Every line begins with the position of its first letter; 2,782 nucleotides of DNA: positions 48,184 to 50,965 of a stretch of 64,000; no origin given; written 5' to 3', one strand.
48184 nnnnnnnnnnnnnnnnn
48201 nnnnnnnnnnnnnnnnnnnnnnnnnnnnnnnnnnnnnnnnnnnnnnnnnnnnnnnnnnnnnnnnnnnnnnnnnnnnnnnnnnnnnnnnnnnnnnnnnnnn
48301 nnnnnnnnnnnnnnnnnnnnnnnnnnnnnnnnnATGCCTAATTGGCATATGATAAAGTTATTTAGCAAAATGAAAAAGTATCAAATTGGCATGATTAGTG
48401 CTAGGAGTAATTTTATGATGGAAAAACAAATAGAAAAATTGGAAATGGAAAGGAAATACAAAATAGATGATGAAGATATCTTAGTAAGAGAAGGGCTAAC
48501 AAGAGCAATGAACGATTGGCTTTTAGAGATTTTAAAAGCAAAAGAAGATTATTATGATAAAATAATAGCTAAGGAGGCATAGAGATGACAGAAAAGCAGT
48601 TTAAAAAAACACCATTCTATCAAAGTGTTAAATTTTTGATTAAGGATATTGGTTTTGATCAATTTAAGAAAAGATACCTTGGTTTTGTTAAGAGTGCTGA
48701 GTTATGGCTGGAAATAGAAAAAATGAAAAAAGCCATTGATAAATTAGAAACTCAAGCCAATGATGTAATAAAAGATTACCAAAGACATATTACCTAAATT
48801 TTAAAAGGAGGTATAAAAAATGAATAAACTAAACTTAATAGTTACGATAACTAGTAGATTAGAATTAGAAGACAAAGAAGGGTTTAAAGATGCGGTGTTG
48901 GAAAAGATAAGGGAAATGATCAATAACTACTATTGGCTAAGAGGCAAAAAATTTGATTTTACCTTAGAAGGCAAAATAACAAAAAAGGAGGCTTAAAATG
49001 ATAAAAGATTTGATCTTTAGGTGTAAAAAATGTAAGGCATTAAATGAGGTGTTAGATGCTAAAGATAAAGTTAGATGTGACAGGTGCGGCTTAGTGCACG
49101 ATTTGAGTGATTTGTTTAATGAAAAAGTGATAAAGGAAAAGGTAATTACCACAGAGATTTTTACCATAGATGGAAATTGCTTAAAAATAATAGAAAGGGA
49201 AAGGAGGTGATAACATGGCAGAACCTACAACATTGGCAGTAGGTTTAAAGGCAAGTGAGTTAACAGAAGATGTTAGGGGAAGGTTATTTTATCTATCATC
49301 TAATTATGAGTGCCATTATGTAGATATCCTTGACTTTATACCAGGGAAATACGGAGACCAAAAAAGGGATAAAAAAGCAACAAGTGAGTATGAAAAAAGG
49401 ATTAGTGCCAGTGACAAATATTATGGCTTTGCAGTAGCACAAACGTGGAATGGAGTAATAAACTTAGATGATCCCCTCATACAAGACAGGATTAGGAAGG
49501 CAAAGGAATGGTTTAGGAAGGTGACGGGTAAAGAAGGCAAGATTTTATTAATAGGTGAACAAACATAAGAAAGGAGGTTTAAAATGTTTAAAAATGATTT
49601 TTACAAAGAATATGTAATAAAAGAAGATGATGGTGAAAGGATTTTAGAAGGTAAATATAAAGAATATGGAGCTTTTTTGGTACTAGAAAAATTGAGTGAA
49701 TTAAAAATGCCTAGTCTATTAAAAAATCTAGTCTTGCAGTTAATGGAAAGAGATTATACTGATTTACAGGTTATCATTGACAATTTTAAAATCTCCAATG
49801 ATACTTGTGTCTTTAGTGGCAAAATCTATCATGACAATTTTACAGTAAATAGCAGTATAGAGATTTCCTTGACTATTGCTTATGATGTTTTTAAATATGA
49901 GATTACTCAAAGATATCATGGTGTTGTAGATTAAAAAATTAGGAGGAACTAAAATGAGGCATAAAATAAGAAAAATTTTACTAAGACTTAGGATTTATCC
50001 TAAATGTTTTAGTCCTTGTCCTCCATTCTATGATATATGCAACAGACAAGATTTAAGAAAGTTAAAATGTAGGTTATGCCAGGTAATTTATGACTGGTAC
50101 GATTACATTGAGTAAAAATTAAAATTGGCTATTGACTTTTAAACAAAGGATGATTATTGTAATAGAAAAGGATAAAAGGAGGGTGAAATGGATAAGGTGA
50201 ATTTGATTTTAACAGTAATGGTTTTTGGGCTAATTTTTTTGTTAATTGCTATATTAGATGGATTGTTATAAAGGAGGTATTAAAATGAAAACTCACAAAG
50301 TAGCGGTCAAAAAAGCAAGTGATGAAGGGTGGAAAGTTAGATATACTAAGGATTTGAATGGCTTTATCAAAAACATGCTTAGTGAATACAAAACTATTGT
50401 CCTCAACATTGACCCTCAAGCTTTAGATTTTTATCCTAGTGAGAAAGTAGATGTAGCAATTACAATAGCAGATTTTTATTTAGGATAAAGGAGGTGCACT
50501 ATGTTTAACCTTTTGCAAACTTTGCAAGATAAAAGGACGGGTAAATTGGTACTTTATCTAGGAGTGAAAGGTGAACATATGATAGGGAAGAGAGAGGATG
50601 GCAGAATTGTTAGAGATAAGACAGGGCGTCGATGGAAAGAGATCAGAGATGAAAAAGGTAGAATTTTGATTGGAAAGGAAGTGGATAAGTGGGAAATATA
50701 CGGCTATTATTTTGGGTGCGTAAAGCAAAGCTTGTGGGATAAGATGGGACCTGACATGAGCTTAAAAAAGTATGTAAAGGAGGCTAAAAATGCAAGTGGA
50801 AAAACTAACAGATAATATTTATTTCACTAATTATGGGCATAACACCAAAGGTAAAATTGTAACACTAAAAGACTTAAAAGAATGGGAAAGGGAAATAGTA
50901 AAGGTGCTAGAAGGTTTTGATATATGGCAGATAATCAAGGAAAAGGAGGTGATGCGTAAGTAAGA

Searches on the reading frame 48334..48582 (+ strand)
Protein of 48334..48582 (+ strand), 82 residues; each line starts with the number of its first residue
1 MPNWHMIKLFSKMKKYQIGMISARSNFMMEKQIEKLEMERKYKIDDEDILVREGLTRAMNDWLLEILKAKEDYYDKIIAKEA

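Call 63: search_protein_families(library=pfam, proteins=[window:48334-48582:+], max_evalue=0.5)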
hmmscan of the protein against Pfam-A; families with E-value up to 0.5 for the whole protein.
window:48334-48582:+ (82 aa): 1 family
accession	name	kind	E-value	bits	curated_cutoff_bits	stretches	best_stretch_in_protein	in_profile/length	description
PF11687.14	DUF3284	-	0.0056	17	23.7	1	7-67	58-117/119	Domain of unknown function (DUF3284)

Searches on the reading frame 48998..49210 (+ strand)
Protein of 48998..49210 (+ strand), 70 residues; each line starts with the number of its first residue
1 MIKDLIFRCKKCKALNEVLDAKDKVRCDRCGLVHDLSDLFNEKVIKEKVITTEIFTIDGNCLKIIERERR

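Call 63: search_protein_families(library=pfam, proteins=[window:48998-49210:+], max_evalue=0.5)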
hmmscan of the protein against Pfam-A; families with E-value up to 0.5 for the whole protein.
window:48998-49210:+ (70 aa): 11 families
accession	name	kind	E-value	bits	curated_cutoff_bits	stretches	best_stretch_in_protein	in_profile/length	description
PF19134.6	DUF5817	-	9.4e-05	22.8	31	1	9-39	6-36/57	Domain of unknown function (DUF5817)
PF19133.5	DUF5816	-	0.001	19.7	26.9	1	7-31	35-59/72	Family of unknown function (DUF5816)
PF03604.18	Zn_ribbon_RPAB4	-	0.0014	18.7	24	1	8-31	2-24/32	DNA directed RNA polymerase, 7 kDa subunit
PF19769.4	CPxCG_zf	-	0.02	15.1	27.2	1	9-52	1-50/183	CPxCG-related zinc finger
PF09723.15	Zn_ribbon_8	-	0.025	15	34.4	1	7-31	6-33/41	Zinc ribbon domain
PF08271.17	Zn_Ribbon_TF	-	0.026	14.5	29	1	7-35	1-30/43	TFIIB zinc-binding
PF22289.1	DmmA-like_C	-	0.057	13.8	27.4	1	9-32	4-26/44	Dimethylamine monooxygenase subunit DmmA-like, C-terminal domain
PF23458.2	DUF7130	-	0.085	13.2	35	0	4-31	51-77/89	Domain of unknown function (DUF7130)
PF13719.11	Zn_ribbon_5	-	0.26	11.5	29.3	0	5-34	1-35/37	zinc-ribbon domain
PF07754.17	HVO_2753_ZBP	-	0.32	11.3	33.2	0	5-31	26-46/46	Small zinc finger protein HVO_2753-like, Zn-binding pocket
PF13717.11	Zn_ribbon_4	-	0.35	11.3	30.3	0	7-31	3-32/36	zinc-ribbon domain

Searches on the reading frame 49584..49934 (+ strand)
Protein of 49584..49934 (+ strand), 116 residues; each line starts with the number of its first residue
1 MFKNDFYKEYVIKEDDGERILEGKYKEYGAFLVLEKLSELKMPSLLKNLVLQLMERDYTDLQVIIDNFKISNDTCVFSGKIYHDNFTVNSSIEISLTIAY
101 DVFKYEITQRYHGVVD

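Call 63: search_protein_families(library=pfam, proteins=[window:49584-49934:+], max_evalue=0.5)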
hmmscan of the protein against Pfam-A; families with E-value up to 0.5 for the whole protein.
window:49584-49934:+ (116 aa): 1 family
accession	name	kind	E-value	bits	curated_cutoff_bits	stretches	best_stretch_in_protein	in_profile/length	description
PF03172.18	HSR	-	0.075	13.6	24.9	1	30-69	58-97/99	HSR domain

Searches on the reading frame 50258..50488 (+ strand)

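Call 63: search_protein_families(library=pfam, proteins=[window:50258-50488:+], max_evalue=0.5)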
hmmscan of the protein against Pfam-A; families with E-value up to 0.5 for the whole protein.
window:50258-50488:+ (76 aa): 3 families
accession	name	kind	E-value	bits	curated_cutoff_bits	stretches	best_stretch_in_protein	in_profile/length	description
PF17111.11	PigL_N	-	0.084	12.7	27.2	1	8-48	88-130/209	Pigment biosynthesis cluster protein PigL N-terminal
PF05223.17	MecA_N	-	0.13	13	22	0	1-32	77-107/117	NTF2-like N-terminal transpeptidase domain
PF08986.15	DUF1889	-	0.13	12.8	26.9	1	9-50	43-83/96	Domain of unknown function (DUF1889)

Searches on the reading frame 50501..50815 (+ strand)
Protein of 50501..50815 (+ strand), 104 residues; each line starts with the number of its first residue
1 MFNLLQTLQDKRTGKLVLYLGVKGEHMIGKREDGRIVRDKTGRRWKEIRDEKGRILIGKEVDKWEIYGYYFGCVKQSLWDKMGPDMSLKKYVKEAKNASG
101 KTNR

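Call 45: search_protein_families(library=pfam, proteins=[window:50501-50815:+], max_evalue=1)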
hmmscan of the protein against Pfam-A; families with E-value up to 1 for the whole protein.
window:50501-50815:+ (104 aa): 1 family
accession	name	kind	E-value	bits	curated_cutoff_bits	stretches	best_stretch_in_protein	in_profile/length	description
PF11058.13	Ral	-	0.037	14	25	0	22-40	28-45/66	Antirestriction protein Ral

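Call 74: search_solved_structures(query=window:50501-50815:+, max_evalue=10)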
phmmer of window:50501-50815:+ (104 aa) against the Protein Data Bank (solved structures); distinct sequences matched with E-value up to 10: 1.
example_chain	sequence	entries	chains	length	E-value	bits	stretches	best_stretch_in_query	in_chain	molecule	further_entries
6tc6_A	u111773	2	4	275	0.28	14.8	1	12-86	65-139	Formamidopyrimidine-DNA glycosylase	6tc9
